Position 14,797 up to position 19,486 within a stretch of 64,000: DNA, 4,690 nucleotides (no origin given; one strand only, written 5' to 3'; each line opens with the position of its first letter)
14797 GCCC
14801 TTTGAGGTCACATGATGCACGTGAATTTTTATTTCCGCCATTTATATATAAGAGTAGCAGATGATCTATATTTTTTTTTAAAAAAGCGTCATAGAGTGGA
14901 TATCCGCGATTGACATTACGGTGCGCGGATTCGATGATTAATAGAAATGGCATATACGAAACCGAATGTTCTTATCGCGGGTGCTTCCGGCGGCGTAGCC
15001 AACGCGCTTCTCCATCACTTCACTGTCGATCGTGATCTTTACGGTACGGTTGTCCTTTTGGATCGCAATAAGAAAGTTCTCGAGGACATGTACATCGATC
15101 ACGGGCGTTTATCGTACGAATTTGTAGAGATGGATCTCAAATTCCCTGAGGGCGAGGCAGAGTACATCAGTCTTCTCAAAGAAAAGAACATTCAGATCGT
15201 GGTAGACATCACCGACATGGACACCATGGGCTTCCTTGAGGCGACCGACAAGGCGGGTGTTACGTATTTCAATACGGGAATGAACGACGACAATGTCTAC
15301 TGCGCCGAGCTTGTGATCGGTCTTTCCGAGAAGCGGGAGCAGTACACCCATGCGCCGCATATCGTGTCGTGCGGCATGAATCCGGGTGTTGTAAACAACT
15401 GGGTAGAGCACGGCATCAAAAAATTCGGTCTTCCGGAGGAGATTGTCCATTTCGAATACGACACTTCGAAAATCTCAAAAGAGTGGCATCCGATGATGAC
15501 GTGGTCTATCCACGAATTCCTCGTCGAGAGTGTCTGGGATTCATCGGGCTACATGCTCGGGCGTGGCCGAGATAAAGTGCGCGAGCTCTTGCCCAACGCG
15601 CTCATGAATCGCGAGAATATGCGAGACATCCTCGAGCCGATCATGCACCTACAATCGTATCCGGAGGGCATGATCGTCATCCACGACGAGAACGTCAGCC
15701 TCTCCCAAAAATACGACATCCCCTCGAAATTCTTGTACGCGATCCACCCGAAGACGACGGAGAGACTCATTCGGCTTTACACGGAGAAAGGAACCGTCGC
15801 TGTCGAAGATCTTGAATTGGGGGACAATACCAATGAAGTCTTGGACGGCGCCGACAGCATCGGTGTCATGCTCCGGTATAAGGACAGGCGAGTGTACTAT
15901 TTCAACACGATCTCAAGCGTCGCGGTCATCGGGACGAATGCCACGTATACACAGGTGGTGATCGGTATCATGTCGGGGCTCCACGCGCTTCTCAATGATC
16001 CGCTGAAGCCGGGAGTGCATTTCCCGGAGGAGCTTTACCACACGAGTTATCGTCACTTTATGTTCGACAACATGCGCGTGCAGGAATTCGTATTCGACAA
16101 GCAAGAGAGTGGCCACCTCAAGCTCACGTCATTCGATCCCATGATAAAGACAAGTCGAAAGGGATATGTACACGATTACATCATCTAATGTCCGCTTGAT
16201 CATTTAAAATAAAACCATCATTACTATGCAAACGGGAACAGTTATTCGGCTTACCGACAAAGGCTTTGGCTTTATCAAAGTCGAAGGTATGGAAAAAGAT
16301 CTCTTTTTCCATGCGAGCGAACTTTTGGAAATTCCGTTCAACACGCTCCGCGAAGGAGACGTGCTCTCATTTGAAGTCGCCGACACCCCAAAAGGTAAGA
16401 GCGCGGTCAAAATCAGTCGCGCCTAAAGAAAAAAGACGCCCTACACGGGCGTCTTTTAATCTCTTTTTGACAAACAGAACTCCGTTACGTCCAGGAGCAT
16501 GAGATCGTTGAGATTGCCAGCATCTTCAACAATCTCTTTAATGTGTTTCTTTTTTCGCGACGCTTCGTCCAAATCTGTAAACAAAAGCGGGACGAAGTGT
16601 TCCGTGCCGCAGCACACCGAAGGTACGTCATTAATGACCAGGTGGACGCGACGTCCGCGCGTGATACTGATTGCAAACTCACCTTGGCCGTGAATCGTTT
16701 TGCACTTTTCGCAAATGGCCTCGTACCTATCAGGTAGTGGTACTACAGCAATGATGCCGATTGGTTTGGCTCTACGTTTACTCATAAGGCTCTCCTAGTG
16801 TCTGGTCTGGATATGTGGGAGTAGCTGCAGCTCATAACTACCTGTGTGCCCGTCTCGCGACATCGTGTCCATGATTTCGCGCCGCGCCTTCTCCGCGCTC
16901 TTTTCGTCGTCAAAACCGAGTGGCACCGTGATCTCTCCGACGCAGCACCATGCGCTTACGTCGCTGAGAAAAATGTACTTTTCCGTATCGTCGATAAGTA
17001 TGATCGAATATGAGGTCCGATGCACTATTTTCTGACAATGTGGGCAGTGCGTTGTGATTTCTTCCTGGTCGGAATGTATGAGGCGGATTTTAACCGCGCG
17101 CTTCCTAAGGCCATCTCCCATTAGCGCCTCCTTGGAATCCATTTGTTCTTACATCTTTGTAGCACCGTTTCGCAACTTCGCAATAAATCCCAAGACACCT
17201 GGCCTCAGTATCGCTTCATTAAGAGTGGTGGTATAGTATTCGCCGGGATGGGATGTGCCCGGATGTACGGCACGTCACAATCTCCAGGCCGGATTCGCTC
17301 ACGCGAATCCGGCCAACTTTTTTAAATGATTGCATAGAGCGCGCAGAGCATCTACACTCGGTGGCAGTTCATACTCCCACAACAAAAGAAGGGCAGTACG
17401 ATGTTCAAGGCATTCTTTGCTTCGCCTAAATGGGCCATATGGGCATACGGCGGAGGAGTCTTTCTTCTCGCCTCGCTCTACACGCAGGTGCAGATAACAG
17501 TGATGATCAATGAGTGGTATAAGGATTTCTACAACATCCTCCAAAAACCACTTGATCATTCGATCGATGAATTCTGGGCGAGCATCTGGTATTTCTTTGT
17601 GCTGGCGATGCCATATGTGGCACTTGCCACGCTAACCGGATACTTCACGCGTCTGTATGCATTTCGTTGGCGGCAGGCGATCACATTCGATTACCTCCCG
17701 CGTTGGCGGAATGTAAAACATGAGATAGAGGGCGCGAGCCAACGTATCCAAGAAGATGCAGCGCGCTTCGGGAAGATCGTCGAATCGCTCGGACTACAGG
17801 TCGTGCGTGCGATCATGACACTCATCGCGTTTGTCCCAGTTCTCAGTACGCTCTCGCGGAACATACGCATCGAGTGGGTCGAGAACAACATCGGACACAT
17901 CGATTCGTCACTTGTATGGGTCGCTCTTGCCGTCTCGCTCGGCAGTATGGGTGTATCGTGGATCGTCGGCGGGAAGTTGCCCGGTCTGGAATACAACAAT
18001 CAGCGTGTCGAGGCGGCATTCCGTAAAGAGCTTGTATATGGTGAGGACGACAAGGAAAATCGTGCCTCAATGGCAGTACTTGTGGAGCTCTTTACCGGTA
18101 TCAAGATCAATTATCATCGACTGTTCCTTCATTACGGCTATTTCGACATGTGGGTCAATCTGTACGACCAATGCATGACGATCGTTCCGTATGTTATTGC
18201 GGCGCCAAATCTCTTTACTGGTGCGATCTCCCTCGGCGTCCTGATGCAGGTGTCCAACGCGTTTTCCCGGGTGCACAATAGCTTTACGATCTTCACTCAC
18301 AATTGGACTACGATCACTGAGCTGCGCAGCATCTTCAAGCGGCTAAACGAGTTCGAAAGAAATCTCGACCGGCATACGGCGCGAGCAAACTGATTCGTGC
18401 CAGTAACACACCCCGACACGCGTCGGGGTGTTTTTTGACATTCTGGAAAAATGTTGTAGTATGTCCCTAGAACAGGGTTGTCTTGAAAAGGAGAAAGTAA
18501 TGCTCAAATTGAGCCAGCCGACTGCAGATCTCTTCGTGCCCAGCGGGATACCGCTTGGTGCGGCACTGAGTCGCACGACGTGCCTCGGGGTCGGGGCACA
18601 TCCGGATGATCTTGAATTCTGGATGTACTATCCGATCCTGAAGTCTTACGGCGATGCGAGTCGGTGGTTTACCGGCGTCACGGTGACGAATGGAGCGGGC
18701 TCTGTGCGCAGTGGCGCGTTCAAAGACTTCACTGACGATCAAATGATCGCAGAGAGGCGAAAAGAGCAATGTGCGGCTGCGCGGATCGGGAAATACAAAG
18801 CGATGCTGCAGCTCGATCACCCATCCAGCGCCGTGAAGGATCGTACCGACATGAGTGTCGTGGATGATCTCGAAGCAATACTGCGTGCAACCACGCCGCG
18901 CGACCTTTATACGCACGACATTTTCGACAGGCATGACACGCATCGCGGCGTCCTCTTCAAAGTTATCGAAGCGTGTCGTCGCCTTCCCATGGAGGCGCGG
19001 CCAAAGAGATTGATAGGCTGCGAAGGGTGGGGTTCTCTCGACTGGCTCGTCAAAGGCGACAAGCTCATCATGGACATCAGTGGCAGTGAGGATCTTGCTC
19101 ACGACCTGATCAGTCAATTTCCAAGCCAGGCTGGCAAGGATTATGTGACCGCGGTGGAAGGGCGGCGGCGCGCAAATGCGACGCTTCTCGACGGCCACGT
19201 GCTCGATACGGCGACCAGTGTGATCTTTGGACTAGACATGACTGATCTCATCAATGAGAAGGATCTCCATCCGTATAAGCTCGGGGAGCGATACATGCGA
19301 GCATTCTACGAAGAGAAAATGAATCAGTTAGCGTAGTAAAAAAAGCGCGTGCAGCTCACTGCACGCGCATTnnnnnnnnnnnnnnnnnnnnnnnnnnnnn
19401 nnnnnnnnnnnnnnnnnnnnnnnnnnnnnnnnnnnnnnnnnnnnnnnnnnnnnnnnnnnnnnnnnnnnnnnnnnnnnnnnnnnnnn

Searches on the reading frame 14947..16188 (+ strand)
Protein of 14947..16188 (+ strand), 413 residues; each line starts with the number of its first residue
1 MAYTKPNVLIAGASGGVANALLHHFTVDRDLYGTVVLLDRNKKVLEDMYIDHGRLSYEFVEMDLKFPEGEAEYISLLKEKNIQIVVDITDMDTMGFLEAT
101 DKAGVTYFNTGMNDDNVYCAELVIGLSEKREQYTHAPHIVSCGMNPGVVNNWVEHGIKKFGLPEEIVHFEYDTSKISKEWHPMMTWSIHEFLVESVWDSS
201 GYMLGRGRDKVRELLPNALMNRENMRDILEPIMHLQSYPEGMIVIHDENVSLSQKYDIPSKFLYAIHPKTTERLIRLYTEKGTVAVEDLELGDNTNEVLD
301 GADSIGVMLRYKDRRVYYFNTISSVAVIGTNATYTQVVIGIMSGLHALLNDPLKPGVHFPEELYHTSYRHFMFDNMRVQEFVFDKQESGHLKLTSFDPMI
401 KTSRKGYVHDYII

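Call 41: search_protein_families(library=pfam, proteins=[window:14947-16188:+], max_evalue=0.001)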
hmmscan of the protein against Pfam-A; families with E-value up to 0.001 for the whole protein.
window:14947-16188:+ (413 aa): 1 family
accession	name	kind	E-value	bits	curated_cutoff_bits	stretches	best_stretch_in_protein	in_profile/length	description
PF16653.10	Sacchrp_dh_C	-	0.00029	21.5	31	0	143-372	1-257/265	Saccharopine dehydrogenase C-terminal domain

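Call 47: search_protein_families(library=ncbifam, proteins=[window:14947-16188:+], max_evalue=0.001)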
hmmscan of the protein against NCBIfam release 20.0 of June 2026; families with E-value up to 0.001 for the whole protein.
window:14947-16188:+ (413 aa): 1 family
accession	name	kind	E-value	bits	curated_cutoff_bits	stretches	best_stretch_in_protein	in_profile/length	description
NF006565.0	PRK09072.1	equivalog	5.5e-05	22.8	238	1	1-105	1-103/265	SDR family oxidoreductase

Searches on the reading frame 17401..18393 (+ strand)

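Call 41: search_protein_families(library=pfam, proteins=[window:17401-18393:+], max_evalue=0.001)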
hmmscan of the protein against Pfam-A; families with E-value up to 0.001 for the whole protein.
window:17401-18393:+ (330 aa): 3 families
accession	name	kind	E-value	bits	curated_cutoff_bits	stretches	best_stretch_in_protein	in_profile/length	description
PF05992.17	SbmA_BacA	-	8e-117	390.6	24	1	10-322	3-314/315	SbmA/BacA-like family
PF06472.20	ABC_membrane_2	-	1.1e-17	64.8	24.4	1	20-272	18-269/269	ABC transporter transmembrane region 2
PF07332.16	Phage_holin_3_6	-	0.00021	21.8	28.4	0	105-190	15-96/116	Putative Actinobacterial Holin-X, holin superfamily III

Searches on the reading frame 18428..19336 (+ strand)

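Call 41: search_protein_families(library=pfam, proteins=[window:18428-19336:+], max_evalue=0.001)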
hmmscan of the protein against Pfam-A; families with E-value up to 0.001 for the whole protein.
window:18428-19336:+ (302 aa): 1 family
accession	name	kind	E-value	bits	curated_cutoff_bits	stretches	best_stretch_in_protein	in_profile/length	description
PF02585.22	PIG-L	-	8.6e-12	46.1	28.2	1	55-182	3-128/129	GlcNAc-PI de-N-acetylase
